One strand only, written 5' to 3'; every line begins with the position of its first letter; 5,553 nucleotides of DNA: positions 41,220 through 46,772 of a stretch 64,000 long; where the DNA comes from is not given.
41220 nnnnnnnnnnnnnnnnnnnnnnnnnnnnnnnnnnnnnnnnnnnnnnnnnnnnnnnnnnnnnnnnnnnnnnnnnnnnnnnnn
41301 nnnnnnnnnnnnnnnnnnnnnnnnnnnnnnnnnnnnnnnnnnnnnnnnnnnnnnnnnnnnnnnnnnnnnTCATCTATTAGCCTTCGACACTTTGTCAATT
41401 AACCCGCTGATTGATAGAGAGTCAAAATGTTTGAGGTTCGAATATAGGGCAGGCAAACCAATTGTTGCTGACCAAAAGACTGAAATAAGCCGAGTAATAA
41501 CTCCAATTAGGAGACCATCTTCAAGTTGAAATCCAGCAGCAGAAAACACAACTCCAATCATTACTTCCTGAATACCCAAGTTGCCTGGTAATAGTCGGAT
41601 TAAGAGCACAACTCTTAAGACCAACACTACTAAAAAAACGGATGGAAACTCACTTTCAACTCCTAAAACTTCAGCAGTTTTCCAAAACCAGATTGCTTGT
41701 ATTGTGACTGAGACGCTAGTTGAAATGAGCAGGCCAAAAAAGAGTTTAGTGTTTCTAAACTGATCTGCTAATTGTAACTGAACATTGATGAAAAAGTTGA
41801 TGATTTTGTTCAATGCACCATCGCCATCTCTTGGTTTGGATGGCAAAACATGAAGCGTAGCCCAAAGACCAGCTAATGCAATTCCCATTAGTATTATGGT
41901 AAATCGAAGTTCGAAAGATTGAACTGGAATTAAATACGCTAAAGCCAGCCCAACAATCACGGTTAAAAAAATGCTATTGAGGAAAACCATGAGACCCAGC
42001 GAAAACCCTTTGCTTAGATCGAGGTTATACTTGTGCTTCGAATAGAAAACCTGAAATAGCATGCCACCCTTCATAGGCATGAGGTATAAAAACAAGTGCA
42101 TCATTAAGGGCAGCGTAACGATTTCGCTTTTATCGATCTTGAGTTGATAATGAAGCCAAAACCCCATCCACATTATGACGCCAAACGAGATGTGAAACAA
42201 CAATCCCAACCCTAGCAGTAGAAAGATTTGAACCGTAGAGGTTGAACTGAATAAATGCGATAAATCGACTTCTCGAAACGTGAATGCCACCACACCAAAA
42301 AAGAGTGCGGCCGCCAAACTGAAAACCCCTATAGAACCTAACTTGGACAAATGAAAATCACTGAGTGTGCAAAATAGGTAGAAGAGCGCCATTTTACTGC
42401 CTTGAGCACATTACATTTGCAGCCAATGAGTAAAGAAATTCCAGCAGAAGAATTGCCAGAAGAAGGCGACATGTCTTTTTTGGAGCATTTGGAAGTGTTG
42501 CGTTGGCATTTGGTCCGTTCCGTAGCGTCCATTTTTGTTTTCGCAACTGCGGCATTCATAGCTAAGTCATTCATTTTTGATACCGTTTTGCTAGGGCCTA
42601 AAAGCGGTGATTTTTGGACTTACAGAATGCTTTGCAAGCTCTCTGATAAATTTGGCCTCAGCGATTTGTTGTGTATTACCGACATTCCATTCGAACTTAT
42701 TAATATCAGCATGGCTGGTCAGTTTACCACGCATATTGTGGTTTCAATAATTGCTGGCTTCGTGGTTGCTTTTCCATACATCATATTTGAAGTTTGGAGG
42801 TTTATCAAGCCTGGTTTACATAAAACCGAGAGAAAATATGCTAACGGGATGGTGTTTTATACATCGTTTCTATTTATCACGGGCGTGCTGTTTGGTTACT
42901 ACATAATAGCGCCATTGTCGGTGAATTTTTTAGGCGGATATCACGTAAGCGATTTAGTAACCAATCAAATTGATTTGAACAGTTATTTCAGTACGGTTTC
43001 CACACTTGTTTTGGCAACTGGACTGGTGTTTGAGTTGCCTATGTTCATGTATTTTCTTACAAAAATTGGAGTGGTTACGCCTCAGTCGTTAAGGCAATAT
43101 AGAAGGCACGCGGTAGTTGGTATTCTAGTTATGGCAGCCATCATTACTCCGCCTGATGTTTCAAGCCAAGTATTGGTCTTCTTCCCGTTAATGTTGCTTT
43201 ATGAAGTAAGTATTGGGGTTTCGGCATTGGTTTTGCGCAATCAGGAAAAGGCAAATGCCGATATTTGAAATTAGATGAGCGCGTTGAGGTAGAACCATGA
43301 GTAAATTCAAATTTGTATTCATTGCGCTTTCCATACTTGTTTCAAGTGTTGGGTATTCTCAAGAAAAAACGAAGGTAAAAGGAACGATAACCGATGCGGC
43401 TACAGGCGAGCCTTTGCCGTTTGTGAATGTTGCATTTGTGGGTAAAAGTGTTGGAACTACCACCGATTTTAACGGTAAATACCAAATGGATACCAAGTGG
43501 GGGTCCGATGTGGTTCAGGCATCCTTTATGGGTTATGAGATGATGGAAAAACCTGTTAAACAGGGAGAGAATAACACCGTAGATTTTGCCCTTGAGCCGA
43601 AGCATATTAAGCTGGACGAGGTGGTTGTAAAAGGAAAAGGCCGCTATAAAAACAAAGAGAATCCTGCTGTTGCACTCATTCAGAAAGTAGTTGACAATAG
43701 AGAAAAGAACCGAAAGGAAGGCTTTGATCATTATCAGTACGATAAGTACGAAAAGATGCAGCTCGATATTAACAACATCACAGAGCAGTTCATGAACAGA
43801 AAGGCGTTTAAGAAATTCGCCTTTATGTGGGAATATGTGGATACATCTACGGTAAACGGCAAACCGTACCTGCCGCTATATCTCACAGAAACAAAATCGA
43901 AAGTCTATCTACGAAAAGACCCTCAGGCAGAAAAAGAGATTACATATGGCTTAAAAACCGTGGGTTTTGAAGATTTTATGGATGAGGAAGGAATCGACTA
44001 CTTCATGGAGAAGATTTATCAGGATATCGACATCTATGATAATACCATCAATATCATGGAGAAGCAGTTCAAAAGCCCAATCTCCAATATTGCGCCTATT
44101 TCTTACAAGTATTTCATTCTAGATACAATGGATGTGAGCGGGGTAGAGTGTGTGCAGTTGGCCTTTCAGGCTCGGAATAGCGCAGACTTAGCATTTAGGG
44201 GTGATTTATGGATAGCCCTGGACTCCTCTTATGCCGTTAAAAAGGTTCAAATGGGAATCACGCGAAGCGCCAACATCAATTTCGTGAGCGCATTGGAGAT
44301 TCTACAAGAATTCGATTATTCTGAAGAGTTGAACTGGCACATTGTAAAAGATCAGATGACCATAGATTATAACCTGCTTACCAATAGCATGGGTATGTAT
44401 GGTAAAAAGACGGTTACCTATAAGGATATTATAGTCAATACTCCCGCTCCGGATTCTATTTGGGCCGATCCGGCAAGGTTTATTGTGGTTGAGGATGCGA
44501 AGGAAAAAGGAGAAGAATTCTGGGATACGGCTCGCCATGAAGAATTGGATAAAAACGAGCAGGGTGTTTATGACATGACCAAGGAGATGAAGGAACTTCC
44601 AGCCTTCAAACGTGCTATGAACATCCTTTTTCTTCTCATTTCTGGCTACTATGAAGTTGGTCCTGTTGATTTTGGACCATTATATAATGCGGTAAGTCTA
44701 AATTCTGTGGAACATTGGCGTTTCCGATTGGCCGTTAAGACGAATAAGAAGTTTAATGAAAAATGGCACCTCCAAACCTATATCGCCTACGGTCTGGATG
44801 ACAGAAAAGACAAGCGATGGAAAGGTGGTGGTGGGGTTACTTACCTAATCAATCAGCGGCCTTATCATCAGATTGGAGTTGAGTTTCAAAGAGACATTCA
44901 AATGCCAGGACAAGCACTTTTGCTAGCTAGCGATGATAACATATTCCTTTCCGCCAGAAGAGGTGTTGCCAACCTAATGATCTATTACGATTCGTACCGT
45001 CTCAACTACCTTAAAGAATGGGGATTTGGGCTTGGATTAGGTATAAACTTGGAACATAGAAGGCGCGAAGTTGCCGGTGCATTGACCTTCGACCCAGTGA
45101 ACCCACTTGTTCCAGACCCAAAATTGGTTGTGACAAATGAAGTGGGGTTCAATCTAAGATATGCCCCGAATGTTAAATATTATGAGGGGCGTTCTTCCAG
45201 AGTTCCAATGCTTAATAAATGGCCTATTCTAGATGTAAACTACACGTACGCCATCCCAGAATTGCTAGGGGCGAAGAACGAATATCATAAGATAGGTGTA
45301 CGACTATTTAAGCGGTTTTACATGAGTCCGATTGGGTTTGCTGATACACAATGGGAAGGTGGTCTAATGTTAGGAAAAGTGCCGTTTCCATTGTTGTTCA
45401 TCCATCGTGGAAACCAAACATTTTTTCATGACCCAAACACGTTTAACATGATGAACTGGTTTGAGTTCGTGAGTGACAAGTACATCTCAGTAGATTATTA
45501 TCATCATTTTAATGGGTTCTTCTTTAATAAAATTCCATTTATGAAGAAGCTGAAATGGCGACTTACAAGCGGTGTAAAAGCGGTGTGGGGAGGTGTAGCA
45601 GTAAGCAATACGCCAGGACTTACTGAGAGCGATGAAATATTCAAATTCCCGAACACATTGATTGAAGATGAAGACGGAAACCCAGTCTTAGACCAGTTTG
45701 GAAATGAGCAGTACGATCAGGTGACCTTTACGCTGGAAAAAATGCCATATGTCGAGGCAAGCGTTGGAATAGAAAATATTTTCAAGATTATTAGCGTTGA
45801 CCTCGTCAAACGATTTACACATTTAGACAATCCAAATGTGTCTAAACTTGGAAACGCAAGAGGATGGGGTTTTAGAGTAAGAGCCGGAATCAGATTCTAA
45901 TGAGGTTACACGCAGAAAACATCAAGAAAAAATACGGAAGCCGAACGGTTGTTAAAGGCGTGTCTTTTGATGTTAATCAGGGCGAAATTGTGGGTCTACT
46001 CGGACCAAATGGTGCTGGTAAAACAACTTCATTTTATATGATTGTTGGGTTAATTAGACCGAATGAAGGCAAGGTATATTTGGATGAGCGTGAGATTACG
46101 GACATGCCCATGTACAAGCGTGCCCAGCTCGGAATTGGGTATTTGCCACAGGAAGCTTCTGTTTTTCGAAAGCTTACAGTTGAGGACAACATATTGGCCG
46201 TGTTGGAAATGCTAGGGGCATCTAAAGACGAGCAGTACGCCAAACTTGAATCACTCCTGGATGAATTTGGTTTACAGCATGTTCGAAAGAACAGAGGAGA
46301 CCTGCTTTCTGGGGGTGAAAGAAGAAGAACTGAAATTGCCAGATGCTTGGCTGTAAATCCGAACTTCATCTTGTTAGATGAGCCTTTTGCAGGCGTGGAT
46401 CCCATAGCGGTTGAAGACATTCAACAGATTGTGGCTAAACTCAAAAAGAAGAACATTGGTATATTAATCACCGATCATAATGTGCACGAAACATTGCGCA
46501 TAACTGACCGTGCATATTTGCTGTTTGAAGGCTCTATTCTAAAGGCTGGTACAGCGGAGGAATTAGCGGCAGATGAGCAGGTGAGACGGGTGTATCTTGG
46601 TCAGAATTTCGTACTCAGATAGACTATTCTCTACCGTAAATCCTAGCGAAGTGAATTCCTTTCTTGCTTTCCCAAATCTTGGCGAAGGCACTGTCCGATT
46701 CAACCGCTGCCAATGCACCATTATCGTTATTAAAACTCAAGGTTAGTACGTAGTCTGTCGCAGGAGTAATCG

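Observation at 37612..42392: Candidate undescribed periplasmic glycosylation/sulfation module: GtrB-like GT2 + sulfotransferase, convergent with a TMTC-like GT-C/TPR enzyme + flippase-like protein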

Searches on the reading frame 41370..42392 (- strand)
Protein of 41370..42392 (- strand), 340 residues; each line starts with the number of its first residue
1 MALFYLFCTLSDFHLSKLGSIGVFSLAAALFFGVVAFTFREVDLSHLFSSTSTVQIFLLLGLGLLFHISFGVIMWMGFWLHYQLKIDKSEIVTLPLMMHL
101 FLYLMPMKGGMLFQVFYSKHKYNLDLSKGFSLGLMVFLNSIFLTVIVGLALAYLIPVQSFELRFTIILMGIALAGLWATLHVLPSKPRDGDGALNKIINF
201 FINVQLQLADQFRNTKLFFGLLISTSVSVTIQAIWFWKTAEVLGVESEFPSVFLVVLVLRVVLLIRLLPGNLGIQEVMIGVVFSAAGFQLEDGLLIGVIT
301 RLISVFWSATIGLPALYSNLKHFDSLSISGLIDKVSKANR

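Call 4: search_protein_families(library=pfam, proteins=[window:41370-42392:-], max_evalue=0.01)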
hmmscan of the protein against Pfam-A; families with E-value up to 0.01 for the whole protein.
window:41370-42392:- (340 aa): 1 family
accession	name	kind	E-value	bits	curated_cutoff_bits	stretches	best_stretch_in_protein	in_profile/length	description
PF03706.18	LPG_synthase_TM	-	2e-20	73.9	33.4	1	26-310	3-300/302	Lysylphosphatidylglycerol synthase TM region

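Call 6: search_protein_families(library=ncbifam, proteins=[window:41370-42392:-], max_evalue=0.01)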
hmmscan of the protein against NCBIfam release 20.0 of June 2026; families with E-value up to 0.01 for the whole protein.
window:41370-42392:- (340 aa): 2 families
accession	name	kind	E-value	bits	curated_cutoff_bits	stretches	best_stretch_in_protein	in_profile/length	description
NF033480.1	bifunc_MprF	equivalog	0.0009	17.6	600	1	24-305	9-283/841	bifunctional lysylphosphatidylglycerol flippase/synthetase MprF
TIGR00374.1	TIGR00374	subfamily_domain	0.0095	15.4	43.2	0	191-317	186-311/323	flippase-like domain-containing protein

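Call 91: find_homologous_proteins(query=window:41370-42392:-)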
Query window:41370-42392:- (340 aa): 48 proteins with E <= 0.001 among 8000 candidates.
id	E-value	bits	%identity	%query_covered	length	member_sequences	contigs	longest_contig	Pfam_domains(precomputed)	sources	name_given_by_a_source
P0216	5.7e-197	672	94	100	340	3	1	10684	PF03706.19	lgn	-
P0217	1.0e-141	490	68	100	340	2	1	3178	PF03706.19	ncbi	-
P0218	2.0e-139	483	70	96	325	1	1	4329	PF03706.19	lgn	-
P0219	6.8e-138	478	71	96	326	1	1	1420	PF03706.19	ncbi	-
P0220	1.1e-136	474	67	100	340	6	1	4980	PF03706.19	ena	-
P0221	3.7e-136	472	70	96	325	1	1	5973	PF03706.19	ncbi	-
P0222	1.2e-135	470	71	90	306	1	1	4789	PF03706.19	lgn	-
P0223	9.4e-131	454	68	90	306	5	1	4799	PF03706.19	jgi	jgi:hypothetical protein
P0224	1.3e-130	454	66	96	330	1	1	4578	PF03706.19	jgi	jgi:hypothetical protein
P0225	3.8e-126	439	64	96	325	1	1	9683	PF03706.19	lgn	-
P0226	1.1e-125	438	64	96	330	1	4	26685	PF03706.19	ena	-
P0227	1.4e-124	434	63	96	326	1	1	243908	PF03706.19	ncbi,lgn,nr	ncbi:MAG: hypothetical protein GC178_07590 [Flavobacteriales bacterium]|nr:hypothetical protein [Fla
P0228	2.9e-124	433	62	98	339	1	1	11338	PF03706.19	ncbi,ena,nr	ncbi:MAG: flippase-like domain-containing protein [Flavobacteriales bacterium]|nr:flippase-like doma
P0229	5.1e-124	432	64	91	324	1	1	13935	PF03706.19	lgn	-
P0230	5.5e-123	429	64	93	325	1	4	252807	PF03706.19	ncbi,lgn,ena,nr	ncbi:MAG: flippase-like domain-containing protein [Flavobacteriales bacterium]|nr:flippase-like doma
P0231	2.9e-122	426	62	95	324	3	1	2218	PF03706.19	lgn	-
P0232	4.3e-120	419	60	99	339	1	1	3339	PF03706.19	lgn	-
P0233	1.3e-119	418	64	96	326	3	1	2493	PF03706.19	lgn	-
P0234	3.2e-119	416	68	84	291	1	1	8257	PF03706.19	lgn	-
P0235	2.1e-117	410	61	91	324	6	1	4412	PF03706.19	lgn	-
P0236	4.8e-116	406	60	92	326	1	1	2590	PF03706.19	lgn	-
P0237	3.1e-115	403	63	90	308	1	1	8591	PF03706.19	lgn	-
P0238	3.9e-115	403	60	96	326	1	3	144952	PF03706.19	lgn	-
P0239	1.6e-114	401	59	94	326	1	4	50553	PF03706.19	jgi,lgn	-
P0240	2.2e-113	397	60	96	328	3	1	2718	PF03706.19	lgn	-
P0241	3.8e-113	396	59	96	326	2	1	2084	PF03706.19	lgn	-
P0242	1.2e-111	391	57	89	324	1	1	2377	PF03706.19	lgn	-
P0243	1.6e-110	388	54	100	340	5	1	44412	PF03706.19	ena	-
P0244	6.1e-110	386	59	91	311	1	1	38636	PF03706.19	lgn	-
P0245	1.7e-109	384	69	78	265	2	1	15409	PF03706.19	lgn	-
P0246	1.1e-108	382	53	100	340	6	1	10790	PF03706.19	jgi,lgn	jgi:hypothetical protein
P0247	2.3e-108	381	57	96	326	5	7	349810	PF03706.19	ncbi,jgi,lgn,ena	jgi:uncharacterized membrane protein YbhN (UPF0104 family)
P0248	1.3e-103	365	54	96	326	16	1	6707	PF03706.19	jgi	jgi:uncharacterized membrane protein YbhN (UPF0104 family)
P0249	6.7e-95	336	53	89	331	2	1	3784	PF03706.19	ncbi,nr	ncbi:MAG: flippase-like domain-containing protein [Flavobacteriales bacterium]|nr:flippase-like doma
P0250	3.1e-88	315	57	79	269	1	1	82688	PF03706.19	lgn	-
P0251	8.8e-87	310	61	72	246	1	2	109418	PF03706.19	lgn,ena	-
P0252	1.2e-83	299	54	79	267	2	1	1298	PF03706.19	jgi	jgi:uncharacterized membrane protein YbhN (UPF0104 family)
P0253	6.4e-78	281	45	93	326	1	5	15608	PF03706.19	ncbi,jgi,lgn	ncbi:MAG: uncharacterized membrane protein YbhN (UPF0104 family) [Candidatus Azotimanducaceae bacter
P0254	5.8e-77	277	59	68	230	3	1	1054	PF03706.19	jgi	jgi:uncharacterized membrane protein YbhN (UPF0104 family)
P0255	1.6e-75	273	52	77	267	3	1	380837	PF03706.19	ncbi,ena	-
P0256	4.4e-74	268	54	69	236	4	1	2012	PF03706.19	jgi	jgi:uncharacterized membrane protein YbhN (UPF0104 family)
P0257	2.3e-69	252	44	93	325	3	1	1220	PF03706.19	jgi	jgi:hypothetical protein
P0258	2.2e-64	236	58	59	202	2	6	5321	PF03706.19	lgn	-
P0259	9.6e-61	224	41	89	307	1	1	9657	PF03706.19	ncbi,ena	-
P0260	7.7e-60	221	40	92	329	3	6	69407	PF03706.19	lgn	-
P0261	4.2e-56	209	40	82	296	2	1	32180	PF03706.19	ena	-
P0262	4.7e-56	209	56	58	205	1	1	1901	PF03706.19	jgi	jgi:hypothetical protein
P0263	5.8e-56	208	39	96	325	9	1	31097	PF03706.19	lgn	-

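Call 92: find_encoding_contigs(protein=P0260, flank=8000, max_places=1)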
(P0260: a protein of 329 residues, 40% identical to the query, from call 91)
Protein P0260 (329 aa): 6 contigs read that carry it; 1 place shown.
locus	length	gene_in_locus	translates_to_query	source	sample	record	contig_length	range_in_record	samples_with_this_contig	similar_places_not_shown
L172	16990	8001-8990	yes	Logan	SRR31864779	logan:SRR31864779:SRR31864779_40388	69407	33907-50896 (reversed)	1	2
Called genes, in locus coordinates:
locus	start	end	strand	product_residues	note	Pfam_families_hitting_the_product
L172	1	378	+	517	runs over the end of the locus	PF13231:PMT_2 (weak)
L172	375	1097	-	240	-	PF00005:ABC_tran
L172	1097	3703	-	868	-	PF13620:CarboxypepD_reg, PF13715:CarbopepD_reg_2, PF18939:DUF5686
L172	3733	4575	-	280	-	PF00902:TatC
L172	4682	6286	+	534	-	PF13231:PMT_2 (weak)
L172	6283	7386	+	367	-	PF00535:Glycos_transf_2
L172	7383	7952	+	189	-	PF00132:Hexapep, PF14602:Hexapep_2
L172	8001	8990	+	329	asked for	PF03706:LPG_synthase_TM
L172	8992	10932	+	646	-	PF12895:ANAPC3 (faint), PF13431:TPR_17 (faint), PF13432:TPR_16 (faint), PF23914:TPR_CcmH_CycH (faint), PF07719:TPR_2 (faint), PF13424:TPR_12 (weak), PF14559:TPR_19 (weak), PF00515:TPR_1, +4 more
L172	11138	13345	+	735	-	PF00270:DEAD, PF04851:ResIII (weak), PF14493:HTH_40 (faint), PF00271:Helicase_C, PF16124:RecQ_Zn_bind, PF09382:RQC, PF00570:HRDC, PF21220:RecQ-1-like_HTH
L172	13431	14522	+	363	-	PF02628:COX15-CtaA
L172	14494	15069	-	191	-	PF25593:GldD_lipo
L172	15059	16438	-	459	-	PF01595:CNNM, PF00571:CBS, PF03471:CorC_HlyC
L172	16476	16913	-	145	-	PF00436:SSB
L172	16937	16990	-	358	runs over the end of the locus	PF00730:HhH-GPD, PF00633:HHH (faint), PF14815:NUDIX_4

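Call 93: find_encoding_contigs(protein=P0263, flank=8000, max_places=1)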
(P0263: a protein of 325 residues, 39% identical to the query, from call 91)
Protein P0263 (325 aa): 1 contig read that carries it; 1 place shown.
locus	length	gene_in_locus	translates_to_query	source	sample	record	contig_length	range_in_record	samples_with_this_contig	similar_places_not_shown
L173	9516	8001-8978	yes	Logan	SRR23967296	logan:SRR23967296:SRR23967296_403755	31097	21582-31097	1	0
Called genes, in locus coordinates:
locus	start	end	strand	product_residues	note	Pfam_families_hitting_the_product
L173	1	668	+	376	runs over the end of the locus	PF01757:Acyl_transf_3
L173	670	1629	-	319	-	PF28559:TPR_SusR (faint), PF10602:RPN7 (faint), PF12968:DUF3856 (faint), PF14938:SNAP (faint), PF17874:TPR_MalT (weak), PF13424:TPR_12, PF00515:TPR_1 (faint), PF13424:TPR_12, +6 more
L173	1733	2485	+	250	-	PF01066:CDP-OH_P_transf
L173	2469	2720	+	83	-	PF02700:PurS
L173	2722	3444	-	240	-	PF00005:ABC_tran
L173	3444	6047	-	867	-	PF13620:CarboxypepD_reg, PF13715:CarbopepD_reg_2, PF18939:DUF5686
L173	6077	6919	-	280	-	PF00902:TatC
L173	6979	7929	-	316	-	PF00535:Glycos_transf_2, PF13641:Glyco_tranf_2_3 (weak)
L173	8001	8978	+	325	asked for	PF03706:LPG_synthase_TM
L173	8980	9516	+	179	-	?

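Call 94: find_encoding_contigs(protein=P0253, flank=8000, max_places=1)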
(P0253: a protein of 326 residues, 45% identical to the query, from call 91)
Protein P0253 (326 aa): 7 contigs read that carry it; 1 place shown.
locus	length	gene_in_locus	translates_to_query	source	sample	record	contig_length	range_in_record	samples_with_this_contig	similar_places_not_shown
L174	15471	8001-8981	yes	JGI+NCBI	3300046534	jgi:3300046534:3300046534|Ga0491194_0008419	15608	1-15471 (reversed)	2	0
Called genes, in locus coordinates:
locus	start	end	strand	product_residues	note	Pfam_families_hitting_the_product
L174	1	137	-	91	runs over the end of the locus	?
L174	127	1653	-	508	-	PF08479:POTRA_2, PF03865:ShlB, PF01103:Omp85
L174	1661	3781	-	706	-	PF13424:TPR_12 (faint), PF07719:TPR_2 (faint), PF13181:TPR_8 (faint), PF12770:CHAT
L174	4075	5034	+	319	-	PF00535:Glycos_transf_2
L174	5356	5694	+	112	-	-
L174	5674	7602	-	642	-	PF09913:DUF2142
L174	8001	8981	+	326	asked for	PF03706:LPG_synthase_TM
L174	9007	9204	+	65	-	-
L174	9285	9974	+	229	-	-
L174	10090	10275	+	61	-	-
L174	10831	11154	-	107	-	PF09913:DUF2142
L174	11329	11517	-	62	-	-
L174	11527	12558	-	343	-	PF00535:Glycos_transf_2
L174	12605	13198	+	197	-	PF03848:TehB (weak), PF13489:Methyltransf_23, PF13847:Methyltransf_31 (weak), PF08241:Methyltransf_11, PF08242:Methyltransf_12, PF13649:Methyltransf_25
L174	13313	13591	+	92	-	PF04138:GtrA_DPMS_TM (weak)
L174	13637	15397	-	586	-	-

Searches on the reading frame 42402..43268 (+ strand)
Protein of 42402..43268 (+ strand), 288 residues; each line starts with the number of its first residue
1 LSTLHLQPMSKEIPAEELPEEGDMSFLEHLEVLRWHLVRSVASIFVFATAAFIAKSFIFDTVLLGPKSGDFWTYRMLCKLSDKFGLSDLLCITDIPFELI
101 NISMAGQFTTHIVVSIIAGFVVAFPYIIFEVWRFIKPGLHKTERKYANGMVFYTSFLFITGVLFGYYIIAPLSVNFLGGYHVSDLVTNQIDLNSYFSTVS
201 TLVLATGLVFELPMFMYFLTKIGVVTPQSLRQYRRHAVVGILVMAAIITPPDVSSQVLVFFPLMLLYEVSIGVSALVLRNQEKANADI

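Call 4: search_protein_families(library=pfam, proteins=[window:42402-43268:+], max_evalue=0.01)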
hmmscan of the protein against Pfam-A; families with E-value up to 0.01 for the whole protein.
window:42402-43268:+ (288 aa): 1 family
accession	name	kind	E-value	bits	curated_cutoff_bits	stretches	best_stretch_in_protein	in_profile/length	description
PF00902.23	TatC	-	2.3e-66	224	25.1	1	28-262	1-208/208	Sec-independent protein translocase protein (TatC)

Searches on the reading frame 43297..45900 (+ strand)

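Call 4: search_protein_families(library=pfam, proteins=[window:43297-45900:+], max_evalue=0.01)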
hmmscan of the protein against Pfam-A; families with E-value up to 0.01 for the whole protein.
window:43297-45900:+ (867 aa): 4 families
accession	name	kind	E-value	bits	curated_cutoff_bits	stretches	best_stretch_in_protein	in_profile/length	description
PF18939.6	DUF5686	-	9.7e-57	193.2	39.2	1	128-764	2-655/669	Family of unknown function (DUF5686)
PF13715.12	CarbopepD_reg_2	-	1.9e-20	73.1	32.2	1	27-111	1-88/88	CarboxypepD_reg-like domain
PF13620.12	CarboxypepD_reg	-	1e-11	45.4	32.3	1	27-100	2-82/82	Carboxypeptidase regulatory-like domain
PF23591.1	CILP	-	0.0033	17.8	27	0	22-67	2-46/90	Cartilage intermediate layer protein 1-like domain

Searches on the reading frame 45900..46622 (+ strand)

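Call 4: search_protein_families(library=pfam, proteins=[window:45900-46622:+], max_evalue=0.01)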
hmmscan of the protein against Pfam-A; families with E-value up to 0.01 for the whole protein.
window:45900-46622:+ (240 aa): 4 families
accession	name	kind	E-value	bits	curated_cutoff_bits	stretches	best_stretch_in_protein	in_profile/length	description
PF00005.33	ABC_tran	-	3.8e-37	128.4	25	1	18-164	1-137/137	ABC transporter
PF12399.14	BCA_ABC_TP_C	-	0.00031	20.7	25.5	1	217-236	6-25/27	Branched-chain amino acid ATP-binding cassette transporter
PF13304.12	AAA_21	-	0.00083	19.9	27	0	30-43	1-14/304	AAA domain, putative AbiEii toxin, Type IV TA system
PF02463.25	SMC_N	-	0.0011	18.9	40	0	32-194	28-198/220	RecF/RecN/SMC N terminal domain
